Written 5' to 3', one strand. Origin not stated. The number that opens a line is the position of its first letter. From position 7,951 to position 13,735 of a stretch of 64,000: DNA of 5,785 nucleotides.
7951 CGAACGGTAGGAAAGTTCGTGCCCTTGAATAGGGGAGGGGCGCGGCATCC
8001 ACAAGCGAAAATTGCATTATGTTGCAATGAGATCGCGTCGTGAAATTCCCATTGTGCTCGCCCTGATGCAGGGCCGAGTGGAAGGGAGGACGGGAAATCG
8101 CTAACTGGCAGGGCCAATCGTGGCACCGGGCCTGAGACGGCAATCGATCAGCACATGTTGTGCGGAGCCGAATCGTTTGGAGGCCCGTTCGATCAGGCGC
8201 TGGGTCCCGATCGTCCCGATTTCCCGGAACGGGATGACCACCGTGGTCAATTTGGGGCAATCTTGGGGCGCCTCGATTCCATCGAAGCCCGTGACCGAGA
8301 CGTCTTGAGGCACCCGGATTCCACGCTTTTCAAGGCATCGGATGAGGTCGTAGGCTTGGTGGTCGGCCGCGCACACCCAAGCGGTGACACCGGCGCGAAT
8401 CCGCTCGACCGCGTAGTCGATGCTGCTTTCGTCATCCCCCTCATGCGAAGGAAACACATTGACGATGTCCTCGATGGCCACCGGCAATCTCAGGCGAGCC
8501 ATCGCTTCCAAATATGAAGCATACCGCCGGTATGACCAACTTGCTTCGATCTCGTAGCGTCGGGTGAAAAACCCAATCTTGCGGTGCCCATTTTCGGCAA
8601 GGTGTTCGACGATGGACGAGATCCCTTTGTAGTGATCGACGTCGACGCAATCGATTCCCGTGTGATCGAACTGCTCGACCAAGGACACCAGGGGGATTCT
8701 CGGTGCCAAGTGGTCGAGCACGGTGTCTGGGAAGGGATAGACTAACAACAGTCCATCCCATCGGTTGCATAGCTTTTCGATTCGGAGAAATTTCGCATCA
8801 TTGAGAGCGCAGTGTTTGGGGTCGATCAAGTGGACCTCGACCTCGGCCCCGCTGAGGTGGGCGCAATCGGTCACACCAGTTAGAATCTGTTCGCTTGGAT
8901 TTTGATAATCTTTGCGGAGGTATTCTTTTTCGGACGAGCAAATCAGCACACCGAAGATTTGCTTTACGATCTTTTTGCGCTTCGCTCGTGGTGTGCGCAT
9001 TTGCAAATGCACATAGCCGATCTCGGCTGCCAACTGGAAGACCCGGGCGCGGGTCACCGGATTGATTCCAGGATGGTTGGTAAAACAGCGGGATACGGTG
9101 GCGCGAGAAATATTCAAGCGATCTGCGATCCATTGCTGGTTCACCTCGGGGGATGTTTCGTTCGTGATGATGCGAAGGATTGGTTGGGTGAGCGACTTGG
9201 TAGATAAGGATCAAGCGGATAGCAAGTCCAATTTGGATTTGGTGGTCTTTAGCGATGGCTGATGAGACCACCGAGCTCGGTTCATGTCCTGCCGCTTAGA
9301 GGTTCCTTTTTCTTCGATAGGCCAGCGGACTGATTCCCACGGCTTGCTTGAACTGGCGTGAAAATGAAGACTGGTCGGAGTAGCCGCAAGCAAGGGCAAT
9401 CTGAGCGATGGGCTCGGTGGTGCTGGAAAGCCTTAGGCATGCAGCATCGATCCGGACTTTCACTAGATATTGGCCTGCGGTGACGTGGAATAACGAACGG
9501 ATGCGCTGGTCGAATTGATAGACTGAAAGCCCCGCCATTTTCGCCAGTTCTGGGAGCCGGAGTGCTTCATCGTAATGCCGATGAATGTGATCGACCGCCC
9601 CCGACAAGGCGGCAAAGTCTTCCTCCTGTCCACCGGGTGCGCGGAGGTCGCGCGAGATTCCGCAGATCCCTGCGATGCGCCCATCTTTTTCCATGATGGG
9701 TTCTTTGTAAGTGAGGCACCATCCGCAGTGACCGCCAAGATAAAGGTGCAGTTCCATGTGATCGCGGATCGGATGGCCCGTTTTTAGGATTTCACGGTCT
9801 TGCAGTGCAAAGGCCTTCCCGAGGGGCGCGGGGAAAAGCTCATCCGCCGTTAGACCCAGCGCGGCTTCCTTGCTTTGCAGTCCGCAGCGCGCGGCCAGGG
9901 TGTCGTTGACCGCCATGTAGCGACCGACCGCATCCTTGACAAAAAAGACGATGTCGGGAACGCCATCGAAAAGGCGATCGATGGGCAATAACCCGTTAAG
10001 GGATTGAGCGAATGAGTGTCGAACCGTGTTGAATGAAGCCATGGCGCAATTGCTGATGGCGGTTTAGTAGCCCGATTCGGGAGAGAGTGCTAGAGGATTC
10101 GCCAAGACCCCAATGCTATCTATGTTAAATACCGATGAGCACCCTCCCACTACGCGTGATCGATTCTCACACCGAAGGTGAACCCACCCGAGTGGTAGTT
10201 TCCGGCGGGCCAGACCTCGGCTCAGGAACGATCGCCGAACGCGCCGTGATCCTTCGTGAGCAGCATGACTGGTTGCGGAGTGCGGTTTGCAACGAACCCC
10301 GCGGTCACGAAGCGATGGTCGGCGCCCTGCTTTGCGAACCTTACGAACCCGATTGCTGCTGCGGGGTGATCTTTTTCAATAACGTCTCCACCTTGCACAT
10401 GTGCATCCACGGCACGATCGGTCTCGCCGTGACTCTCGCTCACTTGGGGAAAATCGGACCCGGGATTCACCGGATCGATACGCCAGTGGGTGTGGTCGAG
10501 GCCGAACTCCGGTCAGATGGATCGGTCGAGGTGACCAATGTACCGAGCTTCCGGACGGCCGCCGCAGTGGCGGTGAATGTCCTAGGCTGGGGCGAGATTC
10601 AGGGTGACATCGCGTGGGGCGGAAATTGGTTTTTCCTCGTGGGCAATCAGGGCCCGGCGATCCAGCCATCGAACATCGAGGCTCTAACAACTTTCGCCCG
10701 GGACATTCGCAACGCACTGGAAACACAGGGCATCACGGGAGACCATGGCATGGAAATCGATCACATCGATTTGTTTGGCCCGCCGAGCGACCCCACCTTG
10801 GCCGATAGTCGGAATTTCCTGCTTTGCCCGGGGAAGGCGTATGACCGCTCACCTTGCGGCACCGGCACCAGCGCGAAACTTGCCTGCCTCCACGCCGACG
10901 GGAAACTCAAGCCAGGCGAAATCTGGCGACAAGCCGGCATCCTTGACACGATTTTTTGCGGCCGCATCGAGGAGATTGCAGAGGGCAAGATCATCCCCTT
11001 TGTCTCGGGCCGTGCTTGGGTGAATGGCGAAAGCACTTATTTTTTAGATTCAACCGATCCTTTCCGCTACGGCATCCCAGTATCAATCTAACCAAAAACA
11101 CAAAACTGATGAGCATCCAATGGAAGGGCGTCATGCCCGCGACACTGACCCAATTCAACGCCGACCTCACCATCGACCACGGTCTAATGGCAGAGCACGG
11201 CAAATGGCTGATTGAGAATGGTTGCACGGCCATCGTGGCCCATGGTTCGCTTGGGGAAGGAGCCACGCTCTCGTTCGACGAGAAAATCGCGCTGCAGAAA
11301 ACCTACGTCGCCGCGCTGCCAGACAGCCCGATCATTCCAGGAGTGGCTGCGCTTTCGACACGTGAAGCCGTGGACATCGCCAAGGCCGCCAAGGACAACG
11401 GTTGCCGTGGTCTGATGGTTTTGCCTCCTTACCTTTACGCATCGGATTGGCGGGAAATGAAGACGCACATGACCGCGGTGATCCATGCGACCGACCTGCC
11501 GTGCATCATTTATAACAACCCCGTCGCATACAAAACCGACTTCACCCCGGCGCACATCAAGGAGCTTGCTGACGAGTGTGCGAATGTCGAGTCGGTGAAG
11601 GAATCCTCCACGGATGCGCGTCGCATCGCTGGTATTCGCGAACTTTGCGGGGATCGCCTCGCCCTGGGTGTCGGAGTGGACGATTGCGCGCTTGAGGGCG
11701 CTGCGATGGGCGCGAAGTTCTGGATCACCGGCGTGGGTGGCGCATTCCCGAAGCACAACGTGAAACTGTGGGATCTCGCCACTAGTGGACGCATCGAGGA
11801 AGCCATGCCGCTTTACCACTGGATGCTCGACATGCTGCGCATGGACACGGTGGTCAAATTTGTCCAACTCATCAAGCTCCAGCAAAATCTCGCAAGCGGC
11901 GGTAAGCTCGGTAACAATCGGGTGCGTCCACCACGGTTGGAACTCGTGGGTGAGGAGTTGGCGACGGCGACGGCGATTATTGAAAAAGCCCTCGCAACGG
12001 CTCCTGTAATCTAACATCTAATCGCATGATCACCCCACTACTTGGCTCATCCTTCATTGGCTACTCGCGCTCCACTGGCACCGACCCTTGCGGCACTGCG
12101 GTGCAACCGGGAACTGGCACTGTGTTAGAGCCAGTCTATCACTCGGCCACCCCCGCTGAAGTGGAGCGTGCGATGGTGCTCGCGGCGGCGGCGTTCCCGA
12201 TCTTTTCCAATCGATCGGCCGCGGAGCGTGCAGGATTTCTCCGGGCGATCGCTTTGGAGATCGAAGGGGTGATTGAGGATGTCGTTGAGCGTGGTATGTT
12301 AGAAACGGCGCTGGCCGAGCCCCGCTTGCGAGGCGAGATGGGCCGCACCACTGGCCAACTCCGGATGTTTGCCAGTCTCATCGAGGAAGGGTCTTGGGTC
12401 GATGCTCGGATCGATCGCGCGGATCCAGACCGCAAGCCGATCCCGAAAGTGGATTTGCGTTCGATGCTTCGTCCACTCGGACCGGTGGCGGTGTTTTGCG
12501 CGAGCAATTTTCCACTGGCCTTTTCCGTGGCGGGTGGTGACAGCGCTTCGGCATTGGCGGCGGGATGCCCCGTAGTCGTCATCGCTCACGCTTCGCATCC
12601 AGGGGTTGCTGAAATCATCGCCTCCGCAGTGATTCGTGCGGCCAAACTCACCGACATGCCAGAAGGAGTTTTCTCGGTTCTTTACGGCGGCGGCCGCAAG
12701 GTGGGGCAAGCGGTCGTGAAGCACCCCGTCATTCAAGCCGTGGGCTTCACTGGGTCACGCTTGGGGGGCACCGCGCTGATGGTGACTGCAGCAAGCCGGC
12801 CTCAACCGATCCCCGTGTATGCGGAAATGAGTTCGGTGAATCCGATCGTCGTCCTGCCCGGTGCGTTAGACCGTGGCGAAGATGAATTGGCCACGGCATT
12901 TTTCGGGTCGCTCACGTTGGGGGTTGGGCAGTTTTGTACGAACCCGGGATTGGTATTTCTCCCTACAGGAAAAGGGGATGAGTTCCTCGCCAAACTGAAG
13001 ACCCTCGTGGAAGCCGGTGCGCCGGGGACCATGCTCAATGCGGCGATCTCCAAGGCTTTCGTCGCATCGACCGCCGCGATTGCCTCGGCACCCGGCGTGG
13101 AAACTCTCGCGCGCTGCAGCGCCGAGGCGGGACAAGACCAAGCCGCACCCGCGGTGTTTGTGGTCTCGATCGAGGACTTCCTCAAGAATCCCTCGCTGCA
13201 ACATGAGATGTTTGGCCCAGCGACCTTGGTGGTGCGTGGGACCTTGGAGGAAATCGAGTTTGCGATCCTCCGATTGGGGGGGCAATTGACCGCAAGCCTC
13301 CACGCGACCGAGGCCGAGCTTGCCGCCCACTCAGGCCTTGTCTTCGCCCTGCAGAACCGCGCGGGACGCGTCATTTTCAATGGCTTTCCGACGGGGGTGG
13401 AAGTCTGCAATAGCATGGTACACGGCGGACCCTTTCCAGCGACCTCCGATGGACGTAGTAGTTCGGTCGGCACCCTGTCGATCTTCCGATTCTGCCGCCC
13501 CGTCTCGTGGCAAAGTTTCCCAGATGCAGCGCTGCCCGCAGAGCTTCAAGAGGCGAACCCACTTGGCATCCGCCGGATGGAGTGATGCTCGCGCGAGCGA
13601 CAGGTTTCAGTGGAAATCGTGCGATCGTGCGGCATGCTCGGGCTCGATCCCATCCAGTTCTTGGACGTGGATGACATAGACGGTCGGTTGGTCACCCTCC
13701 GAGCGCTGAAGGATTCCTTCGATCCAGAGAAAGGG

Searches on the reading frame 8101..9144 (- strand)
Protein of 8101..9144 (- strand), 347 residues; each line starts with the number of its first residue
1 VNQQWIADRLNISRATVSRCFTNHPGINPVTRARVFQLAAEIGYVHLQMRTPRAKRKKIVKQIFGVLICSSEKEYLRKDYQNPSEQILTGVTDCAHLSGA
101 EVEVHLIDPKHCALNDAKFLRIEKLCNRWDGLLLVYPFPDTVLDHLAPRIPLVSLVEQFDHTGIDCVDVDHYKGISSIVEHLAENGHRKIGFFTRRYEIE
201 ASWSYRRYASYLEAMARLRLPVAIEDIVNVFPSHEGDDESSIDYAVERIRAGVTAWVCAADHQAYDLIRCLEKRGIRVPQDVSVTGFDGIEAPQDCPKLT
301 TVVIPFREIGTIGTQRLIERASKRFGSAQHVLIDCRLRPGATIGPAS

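Call 73: search_protein_families(library=pfam, proteins=[window:8101-9144:-], max_evalue=0.0001)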
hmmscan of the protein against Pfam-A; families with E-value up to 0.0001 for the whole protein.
window:8101-9144:- (347 aa): 3 families
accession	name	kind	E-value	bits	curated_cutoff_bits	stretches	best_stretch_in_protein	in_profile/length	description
PF13377.12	Peripla_BP_3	-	2.5e-27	96.4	26.5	1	179-342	1-166/167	Periplasmic binding protein-like domain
PF00532.27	Peripla_BP_1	-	3e-10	40.5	22.2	1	127-336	56-276/281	Periplasmic binding proteins and sugar binding domain of LacI family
PF00356.27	LacI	-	1e-06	28.9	27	1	6-45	5-44/46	Bacterial regulatory proteins, lacI family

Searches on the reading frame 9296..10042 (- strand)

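Call 73: search_protein_families(library=pfam, proteins=[window:9296-10042:-], max_evalue=0.0001)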
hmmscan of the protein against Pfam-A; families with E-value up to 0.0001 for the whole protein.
window:9296-10042:- (248 aa): 3 families
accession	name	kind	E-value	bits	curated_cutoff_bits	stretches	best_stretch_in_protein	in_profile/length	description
PF12833.13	HTH_18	-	7.7e-22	77.8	33.6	1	166-245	1-80/80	Helix-turn-helix domain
PF08448.16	PAS_4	-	3.5e-16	59.8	23.1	1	25-134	1-106/110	PAS fold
PF00165.29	HTH_AraC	-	7.7e-16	58.2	26.6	1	207-244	6-42/42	Bacterial regulatory helix-turn-helix proteins, AraC family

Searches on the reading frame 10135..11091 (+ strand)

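Call 73: search_protein_families(library=pfam, proteins=[window:10135-11091:+], max_evalue=0.0001)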
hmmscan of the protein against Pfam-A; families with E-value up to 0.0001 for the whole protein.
window:10135-11091:+ (318 aa): 1 family
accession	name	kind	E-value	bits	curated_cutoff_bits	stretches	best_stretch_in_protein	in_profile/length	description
PF05544.16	Pro_racemase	-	1.4e-98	330.5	27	1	8-314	1-324/325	Proline racemase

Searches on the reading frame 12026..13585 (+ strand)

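Call 73: search_protein_families(library=pfam, proteins=[window:12026-13585:+], max_evalue=0.0001)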
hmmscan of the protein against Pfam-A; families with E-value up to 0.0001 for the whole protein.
window:12026-13585:+ (519 aa): 1 family
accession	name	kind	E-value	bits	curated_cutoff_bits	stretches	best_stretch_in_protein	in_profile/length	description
PF00171.27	Aldedh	-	6.6e-42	144.1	23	1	25-405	11-379/461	Aldehyde dehydrogenase family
